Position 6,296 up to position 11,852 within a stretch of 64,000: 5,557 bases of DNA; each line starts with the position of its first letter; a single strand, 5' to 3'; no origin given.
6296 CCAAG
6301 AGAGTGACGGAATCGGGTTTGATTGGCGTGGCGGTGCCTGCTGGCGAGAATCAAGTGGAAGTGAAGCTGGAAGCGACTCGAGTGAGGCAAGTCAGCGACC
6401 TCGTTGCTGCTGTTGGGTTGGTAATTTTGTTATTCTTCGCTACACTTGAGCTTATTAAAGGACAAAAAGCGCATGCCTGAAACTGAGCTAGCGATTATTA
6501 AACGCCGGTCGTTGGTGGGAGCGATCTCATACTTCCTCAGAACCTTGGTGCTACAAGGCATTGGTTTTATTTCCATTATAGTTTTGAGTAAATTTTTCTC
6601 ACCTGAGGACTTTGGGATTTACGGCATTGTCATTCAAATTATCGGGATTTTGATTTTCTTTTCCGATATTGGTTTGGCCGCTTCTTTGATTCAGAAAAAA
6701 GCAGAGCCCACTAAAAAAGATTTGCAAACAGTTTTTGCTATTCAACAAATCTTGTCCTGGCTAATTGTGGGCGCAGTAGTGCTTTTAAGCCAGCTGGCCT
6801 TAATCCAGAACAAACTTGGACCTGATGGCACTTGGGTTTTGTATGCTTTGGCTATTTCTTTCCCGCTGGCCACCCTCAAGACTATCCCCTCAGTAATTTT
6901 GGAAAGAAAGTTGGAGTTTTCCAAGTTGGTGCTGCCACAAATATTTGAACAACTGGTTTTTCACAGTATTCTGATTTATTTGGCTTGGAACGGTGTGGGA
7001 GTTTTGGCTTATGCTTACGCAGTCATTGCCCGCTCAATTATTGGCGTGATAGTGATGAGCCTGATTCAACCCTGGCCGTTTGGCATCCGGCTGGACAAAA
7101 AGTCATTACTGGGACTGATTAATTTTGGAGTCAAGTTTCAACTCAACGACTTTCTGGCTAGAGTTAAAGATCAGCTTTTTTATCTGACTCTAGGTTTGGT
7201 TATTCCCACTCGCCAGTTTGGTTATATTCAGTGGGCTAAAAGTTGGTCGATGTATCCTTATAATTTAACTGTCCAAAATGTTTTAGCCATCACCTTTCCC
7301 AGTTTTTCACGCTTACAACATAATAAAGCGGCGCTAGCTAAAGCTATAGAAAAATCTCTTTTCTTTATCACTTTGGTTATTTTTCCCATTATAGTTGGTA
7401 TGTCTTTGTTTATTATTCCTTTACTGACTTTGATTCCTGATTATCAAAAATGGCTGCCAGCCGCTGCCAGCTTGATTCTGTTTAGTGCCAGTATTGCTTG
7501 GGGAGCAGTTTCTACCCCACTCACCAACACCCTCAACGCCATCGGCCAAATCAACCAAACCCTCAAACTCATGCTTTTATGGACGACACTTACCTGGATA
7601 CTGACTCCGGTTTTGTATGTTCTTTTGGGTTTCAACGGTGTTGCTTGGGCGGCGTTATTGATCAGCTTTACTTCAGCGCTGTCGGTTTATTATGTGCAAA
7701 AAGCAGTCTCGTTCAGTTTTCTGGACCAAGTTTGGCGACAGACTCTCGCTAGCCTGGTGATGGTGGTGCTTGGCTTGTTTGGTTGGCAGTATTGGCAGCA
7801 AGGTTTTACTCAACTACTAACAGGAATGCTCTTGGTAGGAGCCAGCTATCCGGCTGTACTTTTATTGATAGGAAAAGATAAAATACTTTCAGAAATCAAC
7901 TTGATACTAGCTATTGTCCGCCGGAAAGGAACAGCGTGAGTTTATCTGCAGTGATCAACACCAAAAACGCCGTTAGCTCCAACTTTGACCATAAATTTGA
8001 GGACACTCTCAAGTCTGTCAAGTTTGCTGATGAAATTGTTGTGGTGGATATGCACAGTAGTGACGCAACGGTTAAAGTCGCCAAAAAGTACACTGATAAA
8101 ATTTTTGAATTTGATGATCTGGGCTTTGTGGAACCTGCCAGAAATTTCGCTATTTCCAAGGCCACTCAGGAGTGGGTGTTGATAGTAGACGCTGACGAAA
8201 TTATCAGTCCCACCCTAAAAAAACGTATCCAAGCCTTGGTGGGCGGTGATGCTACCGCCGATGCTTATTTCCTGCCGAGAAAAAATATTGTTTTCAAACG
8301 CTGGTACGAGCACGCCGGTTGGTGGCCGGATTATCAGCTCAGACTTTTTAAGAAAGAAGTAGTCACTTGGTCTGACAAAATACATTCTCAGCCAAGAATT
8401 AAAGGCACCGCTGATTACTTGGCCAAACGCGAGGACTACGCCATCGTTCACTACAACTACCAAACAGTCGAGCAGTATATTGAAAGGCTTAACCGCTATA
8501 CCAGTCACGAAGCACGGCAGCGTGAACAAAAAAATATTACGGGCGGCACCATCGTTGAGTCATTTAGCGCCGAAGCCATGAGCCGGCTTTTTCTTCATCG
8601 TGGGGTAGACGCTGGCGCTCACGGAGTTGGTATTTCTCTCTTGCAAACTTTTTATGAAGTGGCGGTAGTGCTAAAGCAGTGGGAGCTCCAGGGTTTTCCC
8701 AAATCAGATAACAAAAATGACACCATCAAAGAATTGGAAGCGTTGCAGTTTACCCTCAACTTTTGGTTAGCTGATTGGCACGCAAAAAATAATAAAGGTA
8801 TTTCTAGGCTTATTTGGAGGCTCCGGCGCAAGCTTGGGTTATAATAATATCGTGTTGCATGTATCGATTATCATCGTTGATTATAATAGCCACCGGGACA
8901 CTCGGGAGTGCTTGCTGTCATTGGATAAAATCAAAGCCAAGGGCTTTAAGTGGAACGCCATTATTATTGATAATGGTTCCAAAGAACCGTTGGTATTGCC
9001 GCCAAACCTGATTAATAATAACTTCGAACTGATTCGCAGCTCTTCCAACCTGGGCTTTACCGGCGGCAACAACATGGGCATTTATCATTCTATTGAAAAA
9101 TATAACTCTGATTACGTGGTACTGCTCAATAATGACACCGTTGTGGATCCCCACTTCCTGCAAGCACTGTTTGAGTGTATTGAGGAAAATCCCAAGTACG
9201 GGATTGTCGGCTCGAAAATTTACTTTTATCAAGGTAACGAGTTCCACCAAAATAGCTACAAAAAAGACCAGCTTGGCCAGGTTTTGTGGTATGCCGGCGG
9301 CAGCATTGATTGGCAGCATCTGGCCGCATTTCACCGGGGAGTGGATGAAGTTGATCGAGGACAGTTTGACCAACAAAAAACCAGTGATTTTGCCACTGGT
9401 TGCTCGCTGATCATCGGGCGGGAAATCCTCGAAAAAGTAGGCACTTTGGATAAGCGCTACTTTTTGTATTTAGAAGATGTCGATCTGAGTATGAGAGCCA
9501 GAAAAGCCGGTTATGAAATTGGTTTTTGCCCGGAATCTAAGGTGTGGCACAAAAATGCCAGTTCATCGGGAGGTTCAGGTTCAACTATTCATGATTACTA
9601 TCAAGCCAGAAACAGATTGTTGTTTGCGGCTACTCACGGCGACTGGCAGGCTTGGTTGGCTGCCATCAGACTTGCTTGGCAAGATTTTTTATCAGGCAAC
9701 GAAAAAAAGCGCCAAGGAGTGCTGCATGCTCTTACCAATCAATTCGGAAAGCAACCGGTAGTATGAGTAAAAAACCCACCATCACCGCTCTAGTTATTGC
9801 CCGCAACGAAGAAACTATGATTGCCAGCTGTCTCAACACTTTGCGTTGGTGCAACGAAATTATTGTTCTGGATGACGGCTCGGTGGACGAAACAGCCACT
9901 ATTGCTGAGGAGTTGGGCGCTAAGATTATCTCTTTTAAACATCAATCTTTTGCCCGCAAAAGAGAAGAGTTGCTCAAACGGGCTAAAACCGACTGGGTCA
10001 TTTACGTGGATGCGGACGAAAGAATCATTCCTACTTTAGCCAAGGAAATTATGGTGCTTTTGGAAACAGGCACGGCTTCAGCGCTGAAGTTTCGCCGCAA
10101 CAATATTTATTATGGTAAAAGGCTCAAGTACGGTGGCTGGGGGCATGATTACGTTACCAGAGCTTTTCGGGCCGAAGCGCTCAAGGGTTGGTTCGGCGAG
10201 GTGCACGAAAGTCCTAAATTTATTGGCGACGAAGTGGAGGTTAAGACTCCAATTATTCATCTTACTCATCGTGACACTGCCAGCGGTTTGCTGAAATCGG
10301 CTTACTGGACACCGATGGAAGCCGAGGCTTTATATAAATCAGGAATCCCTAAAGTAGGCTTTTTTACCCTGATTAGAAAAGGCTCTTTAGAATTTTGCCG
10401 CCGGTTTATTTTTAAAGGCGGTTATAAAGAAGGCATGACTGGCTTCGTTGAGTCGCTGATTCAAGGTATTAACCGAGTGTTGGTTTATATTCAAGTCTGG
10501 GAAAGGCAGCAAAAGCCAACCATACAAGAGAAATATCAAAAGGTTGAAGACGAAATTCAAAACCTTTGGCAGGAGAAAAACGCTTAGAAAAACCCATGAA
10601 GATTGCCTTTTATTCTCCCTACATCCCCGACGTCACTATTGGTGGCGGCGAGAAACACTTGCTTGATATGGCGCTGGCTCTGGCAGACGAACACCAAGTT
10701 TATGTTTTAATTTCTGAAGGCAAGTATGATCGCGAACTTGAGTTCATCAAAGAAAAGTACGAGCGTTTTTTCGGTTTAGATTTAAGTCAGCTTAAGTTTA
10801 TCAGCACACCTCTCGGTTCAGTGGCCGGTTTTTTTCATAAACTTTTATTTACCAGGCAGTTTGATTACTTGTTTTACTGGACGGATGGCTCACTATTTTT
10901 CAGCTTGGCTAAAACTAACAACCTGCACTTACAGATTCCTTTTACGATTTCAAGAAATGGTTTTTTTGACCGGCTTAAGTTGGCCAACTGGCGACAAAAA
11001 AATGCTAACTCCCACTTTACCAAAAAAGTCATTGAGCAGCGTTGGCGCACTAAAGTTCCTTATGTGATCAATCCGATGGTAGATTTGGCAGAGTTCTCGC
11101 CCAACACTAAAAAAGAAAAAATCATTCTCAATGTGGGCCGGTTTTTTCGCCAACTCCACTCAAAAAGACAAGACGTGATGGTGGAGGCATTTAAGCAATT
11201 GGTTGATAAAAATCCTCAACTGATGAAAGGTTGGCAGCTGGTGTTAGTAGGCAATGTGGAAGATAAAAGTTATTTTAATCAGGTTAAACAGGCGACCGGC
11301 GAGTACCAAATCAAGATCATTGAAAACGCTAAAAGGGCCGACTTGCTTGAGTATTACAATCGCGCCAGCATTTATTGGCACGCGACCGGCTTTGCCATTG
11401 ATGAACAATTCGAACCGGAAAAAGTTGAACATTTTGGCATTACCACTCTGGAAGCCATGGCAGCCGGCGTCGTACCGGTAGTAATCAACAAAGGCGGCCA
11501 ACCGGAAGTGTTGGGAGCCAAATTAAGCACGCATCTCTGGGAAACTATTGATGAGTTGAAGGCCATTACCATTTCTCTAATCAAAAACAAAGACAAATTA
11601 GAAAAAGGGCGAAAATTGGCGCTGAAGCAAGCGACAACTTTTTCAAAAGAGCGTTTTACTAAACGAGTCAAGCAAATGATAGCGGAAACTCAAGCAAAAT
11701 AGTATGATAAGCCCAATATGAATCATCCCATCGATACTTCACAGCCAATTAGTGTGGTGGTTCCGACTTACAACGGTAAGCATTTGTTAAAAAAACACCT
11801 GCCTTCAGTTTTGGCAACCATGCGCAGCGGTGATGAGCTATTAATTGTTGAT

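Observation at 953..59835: Exceptionally large, near-contiguous cell-surface glycan locus (about 27 glycosyltransferases) bracketing ruvCAB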

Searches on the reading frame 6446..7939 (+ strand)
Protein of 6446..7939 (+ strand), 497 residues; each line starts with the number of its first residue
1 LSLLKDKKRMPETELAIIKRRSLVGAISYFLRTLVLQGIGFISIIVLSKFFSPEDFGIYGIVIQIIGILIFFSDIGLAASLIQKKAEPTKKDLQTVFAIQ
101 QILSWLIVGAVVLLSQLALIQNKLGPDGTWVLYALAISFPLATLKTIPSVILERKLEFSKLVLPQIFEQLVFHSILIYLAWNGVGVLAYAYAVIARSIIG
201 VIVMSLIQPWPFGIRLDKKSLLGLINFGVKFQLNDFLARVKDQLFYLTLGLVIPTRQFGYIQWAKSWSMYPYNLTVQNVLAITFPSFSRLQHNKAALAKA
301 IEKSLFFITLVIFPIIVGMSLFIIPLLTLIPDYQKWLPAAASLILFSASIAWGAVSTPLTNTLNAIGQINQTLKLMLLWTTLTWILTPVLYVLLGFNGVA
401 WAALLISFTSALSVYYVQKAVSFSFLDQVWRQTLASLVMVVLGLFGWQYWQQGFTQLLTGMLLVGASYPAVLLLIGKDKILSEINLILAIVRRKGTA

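Call 5: search_protein_families(library=pfam, proteins=[window:6446-7939:+], max_evalue=0.001)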
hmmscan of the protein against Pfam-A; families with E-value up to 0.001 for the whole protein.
window:6446-7939:+ (497 aa): 2 families
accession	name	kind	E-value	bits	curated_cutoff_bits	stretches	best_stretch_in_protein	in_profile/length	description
PF13440.11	Polysacc_synt_3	-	1.3e-46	159.6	23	1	46-330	1-283/293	Polysaccharide biosynthesis protein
PF01943.22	Polysacc_synt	-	1.5e-17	64.4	28.2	1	25-291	4-274/274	Polysaccharide biosynthesis protein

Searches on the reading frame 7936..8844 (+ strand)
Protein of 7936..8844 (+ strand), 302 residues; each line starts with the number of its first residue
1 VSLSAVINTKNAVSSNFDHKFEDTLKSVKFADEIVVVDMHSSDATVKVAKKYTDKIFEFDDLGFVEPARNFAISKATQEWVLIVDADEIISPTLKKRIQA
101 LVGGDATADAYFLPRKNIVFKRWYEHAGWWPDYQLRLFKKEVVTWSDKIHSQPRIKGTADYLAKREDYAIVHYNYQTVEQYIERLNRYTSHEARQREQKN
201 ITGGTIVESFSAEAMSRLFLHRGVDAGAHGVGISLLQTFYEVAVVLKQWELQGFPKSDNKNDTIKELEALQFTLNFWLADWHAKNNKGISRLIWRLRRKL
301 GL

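Call 5: search_protein_families(library=pfam, proteins=[window:7936-8844:+], max_evalue=0.001)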
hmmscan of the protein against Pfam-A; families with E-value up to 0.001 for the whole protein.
window:7936-8844:+ (302 aa): 2 families
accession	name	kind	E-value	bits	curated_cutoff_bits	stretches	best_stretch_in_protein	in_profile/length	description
PF00535.33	Glycos_transf_2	-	5.5e-13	49.6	23.3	1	6-139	3-143/168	Glycosyl transferase family 2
PF13704.12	Glyco_tranf_2_4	-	5.5e-05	24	27.5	0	31-90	19-84/98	Glycosyl transferase family 2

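Call 79: search_protein_families(library=ncbifam, proteins=[window:7936-8844:+], max_evalue=1e-8)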
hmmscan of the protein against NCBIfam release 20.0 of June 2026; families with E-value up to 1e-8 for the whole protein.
window:7936-8844:+ (302 aa): 0 families

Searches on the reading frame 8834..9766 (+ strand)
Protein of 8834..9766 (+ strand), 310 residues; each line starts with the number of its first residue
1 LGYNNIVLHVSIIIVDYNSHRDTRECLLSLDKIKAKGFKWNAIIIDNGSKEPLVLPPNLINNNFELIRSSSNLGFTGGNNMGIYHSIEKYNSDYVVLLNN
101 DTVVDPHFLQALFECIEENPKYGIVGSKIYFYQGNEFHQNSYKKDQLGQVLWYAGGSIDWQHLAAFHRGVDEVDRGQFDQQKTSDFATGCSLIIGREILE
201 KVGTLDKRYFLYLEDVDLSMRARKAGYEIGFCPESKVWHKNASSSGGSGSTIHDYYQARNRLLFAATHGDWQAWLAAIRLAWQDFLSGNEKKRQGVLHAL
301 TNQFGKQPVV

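Call 5: search_protein_families(library=pfam, proteins=[window:8834-9766:+], max_evalue=0.001)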
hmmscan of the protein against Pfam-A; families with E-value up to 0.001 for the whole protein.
window:8834-9766:+ (310 aa): 4 families
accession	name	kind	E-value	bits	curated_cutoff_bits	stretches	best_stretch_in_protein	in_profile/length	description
PF13641.12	Glyco_tranf_2_3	-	4.5e-17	63.3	27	1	66-245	62-217/230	Glycosyltransferase like family 2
PF00535.33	Glycos_transf_2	-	2.5e-15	57.3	23.3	1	11-172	1-165/168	Glycosyl transferase family 2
PF13632.12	Glyco_trans_2_3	-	5.2e-12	46.4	27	1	94-275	1-152/198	Glycosyl transferase family group 2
PF13506.12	Glyco_transf_21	-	9.8e-06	25.6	21.7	1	84-240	23-155/174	Glycosyl transferase family 21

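Call 79: search_protein_families(library=ncbifam, proteins=[window:8834-9766:+], max_evalue=1e-8)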
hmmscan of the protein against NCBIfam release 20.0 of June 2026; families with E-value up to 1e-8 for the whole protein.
window:8834-9766:+ (310 aa): 5 families
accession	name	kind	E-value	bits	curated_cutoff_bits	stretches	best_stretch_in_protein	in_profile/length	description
TIGR01556.1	rhamnosyltran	subfamily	2.5e-14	53.1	200.55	0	41-129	23-112/281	rhamnosyltransferase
NF041875.1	EPS_EpsD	equivalog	1.3e-13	51.1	370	0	164-245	134-212/325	exopolysaccharide biosynthesis glycosyltransferase EpsD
TIGR03965.1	mycofact_glyco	equivalog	7e-11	41.6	280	0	188-240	230-281/467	mycofactocin biosynthesis glycosyltransferase MftF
NF038302.1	EPS_HpsE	equivalog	3.2e-09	36.2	300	0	9-130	2-125/307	hormogonium polysaccharide biosynthesis glycosyltransferase HpsE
TIGR03937.1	PgaC_IcaA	equivalog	6.8e-09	35.2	422.3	0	9-125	46-159/407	poly-beta-1,6-N-acetyl-D-glucosamine synthase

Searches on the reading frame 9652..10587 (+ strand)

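Call 5: search_protein_families(library=pfam, proteins=[window:9652-10587:+], max_evalue=0.001)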
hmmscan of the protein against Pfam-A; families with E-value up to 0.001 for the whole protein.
window:9652-10587:+ (311 aa): 2 families
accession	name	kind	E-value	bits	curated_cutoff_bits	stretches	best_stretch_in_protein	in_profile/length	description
PF00535.33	Glycos_transf_2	-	2.7e-15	57.2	23.3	1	46-163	2-129/168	Glycosyl transferase family 2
PF13704.12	Glyco_tranf_2_4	-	1.3e-07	32.4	27.5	1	51-124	1-83/98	Glycosyl transferase family 2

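Call 79: search_protein_families(library=ncbifam, proteins=[window:9763-10587:+], max_evalue=1e-8)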
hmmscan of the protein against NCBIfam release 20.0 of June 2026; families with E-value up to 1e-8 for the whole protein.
window:9763-10587:+ (274 aa): 1 family
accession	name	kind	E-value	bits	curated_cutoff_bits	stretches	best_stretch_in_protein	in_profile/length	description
TIGR04195.1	S_glycosyl_SunS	equivalog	6.9e-11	41.6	350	1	2-87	54-143/421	SunS family peptide S-glycosyltransferase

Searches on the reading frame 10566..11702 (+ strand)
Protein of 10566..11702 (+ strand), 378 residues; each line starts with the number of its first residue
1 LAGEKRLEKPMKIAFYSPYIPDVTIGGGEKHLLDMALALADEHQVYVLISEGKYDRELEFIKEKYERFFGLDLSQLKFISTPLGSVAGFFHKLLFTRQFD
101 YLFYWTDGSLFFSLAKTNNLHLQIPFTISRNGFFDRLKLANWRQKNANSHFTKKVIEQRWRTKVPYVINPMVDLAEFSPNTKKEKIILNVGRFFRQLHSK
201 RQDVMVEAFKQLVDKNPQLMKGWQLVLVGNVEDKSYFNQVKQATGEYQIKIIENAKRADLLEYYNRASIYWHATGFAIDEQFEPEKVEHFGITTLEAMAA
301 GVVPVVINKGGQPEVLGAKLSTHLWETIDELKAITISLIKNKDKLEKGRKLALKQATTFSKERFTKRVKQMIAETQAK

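Call 6: search_protein_families(library=pfam, proteins=[window:10566-11702:+], max_evalue=0.001)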
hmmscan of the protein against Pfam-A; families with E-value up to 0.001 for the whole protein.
window:10566-11702:+ (378 aa): 5 families
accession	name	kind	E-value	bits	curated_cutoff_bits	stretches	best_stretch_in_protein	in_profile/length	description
PF00534.26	Glycos_transf_1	-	4.4e-22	78.9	26.4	1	179-347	10-164/172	Glycosyl transferases group 1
PF13692.12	Glyco_trans_1_4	-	9.1e-14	52.4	27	1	185-319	2-118/142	Glycosyl transferases group 1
PF13439.12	Glyco_transf_4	-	9.1e-06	26.2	28.5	1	25-157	1-132/170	Glycosyltransferase Family 4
PF20706.3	GT4-conflict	-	2.4e-05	24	26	1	156-322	165-326/385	Family 4 Glycosyltransferase in conflict systems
PF13524.12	Glyco_trans_1_2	-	0.00088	19.7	25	0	219-372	12-143/144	Glycosyl transferase-like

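Call 79: search_protein_families(library=ncbifam, proteins=[window:10566-11702:+], max_evalue=1e-8)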
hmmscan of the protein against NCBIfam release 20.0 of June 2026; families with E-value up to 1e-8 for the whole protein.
window:10566-11702:+ (378 aa): 1 family
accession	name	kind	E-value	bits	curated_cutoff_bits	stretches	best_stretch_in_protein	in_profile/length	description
TIGR03999.1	thiol_BshA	equivalog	6.5e-12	45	273.7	1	181-371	196-369/375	N-acetyl-alpha-D-glucosaminyl L-malate synthase BshA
